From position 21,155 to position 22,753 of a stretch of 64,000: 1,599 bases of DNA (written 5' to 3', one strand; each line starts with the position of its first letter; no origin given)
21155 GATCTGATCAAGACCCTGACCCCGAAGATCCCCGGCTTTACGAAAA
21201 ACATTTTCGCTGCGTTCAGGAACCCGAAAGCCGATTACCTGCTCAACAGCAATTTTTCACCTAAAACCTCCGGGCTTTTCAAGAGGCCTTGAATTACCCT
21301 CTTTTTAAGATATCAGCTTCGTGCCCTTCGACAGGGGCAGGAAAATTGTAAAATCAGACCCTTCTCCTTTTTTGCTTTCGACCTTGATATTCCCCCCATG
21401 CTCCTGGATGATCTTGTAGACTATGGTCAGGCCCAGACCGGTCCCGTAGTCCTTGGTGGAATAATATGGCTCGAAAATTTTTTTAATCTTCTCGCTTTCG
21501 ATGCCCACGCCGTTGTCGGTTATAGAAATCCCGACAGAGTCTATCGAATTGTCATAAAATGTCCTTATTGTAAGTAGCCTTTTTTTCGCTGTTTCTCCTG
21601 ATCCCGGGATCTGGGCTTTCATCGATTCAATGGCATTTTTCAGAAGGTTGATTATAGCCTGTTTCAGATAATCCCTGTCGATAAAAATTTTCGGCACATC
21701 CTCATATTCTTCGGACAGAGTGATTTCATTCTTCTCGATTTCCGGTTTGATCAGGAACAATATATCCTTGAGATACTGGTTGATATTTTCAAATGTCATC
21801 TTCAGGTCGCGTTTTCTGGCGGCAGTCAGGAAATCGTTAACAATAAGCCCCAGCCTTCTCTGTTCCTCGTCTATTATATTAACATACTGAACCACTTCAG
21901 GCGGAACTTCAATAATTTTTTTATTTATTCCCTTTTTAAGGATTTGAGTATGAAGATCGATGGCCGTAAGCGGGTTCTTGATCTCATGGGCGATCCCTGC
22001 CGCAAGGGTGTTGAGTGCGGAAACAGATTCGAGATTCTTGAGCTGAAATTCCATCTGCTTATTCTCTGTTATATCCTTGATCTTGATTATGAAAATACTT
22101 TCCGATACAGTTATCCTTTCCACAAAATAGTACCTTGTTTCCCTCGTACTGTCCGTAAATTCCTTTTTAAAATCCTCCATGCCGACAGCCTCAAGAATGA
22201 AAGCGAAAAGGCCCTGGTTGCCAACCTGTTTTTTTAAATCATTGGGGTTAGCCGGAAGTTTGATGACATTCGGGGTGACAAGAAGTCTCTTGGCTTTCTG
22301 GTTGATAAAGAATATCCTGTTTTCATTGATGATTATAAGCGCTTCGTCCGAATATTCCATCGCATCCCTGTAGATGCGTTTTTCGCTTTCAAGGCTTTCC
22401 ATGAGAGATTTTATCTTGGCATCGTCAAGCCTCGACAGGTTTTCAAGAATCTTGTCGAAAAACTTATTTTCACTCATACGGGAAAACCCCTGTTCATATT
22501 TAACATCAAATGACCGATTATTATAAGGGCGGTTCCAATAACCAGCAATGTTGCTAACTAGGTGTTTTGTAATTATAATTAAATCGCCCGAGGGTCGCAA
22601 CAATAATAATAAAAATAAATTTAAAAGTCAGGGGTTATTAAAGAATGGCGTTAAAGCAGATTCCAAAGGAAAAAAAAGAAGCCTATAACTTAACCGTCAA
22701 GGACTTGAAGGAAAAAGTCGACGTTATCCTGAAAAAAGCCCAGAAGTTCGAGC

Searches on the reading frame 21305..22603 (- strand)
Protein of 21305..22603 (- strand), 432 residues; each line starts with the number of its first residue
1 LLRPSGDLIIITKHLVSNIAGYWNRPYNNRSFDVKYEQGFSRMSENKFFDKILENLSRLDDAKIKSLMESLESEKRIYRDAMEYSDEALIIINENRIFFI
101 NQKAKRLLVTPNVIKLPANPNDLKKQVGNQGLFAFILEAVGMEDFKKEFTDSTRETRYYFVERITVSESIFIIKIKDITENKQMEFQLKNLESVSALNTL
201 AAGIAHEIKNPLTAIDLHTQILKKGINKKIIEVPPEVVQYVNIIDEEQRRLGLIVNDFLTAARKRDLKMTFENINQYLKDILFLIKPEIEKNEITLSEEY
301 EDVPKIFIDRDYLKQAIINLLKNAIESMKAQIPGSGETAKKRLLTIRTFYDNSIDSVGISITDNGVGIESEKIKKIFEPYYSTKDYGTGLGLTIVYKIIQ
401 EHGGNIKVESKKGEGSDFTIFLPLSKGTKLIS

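Call 14: search_protein_families(library=pfam, proteins=[window:21305-22603:-])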
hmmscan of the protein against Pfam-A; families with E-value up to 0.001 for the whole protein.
window:21305-22603:- (432 aa): 3 families
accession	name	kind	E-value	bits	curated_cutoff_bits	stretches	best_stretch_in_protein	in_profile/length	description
PF02518.31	HATPase_c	-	8.6e-25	87.8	26.4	1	309-425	2-110/111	Histidine kinase-, DNA gyrase B-, and HSP90-like ATPase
PF00512.31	HisKA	-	1.4e-15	57.5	26.9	1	197-265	2-64/66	His Kinase A (phospho-acceptor) domain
PF14501.12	HATPase_c_5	-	5.6e-05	23.4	22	1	315-413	8-93/102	GHKL domain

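Call 59: find_homologous_proteins(query=window:21305-22477:-, max_evalue=1e-60)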
Query window:21305-22477:- (390 aa): 57 proteins with E <= 1e-60 among 8000 candidates.
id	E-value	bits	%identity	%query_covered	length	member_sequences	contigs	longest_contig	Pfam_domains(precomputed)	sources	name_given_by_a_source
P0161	1.6e-244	828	100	100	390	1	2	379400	PF02518.32,PF00512.32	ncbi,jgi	jgi:signal transduction histidine kinase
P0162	6.7e-233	790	94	100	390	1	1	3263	PF02518.32,PF00512.32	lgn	-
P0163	1.7e-197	674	80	100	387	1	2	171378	PF02518.32,PF00512.32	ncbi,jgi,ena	-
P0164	3.2e-196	670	79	100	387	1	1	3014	PF02518.32,PF00512.32,PF14501.13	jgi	jgi:signal transduction histidine kinase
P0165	2.1e-190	650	83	93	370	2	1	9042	PF02518.32,PF00512.32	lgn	-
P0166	1.0e-181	622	75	99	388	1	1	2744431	PF02518.32,PF00512.32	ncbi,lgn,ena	-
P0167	7.2e-172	589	69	100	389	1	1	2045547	PF02518.32,PF00512.32,PF14501.13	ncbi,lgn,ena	-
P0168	1.3e-141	490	60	100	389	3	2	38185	PF02518.32,PF00512.32,PF14501.13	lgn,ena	-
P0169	8.3e-137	474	58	100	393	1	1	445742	PF02518.32,PF00512.32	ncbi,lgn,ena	-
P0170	3.0e-133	462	56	99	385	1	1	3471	PF02518.32,PF00512.32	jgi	jgi:two-component system, sporulation sensor kinase E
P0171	3.3e-133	462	57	99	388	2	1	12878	PF02518.32,PF00512.32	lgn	-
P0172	4.3e-133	462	59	100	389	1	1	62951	PF02518.32,PF00512.32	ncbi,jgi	jgi:signal transduction histidine kinase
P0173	1.7e-132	460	54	100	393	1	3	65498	PF02518.32,PF00512.32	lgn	-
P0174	2.2e-127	443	54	100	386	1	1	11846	PF02518.32,PF00512.32,PF14501.13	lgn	-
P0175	3.2e-127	443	50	99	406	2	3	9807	PF02518.32,PF00512.32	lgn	-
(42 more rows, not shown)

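Call 60: find_encoding_contigs(protein=P0162, flank=1200, max_places=2)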
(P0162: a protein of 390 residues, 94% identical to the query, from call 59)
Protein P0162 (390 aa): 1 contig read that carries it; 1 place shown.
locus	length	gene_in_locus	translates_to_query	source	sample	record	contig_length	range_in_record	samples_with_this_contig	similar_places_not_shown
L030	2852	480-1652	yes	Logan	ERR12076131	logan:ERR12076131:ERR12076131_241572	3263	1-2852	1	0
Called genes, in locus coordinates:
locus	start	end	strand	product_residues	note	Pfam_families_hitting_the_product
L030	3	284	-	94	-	?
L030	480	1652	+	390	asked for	PF00512:HisKA, PF02518:HATPase_c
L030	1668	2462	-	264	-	PF01171:ATP_bind_3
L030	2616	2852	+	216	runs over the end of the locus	?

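Call 61: find_encoding_contigs(protein=P0163, flank=1200, max_places=1)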
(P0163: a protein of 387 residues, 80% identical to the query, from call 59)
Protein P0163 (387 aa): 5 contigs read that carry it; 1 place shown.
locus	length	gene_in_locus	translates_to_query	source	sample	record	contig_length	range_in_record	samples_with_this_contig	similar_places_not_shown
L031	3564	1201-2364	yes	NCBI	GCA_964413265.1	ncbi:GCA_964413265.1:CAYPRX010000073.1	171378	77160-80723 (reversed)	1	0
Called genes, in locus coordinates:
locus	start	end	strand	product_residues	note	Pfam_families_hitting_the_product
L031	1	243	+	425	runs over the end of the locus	PF12897:Asp_aminotransf, PF00155:Aminotran_1_2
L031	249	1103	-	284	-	-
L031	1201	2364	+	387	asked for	PF00512:HisKA, PF02518:HATPase_c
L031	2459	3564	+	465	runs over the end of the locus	PF00072:Response_reg, PF00989:PAS (faint), PF08448:PAS_4, PF07568:HisKA_2, PF13581:HATPase_c_2 (weak), PF02518:HATPase_c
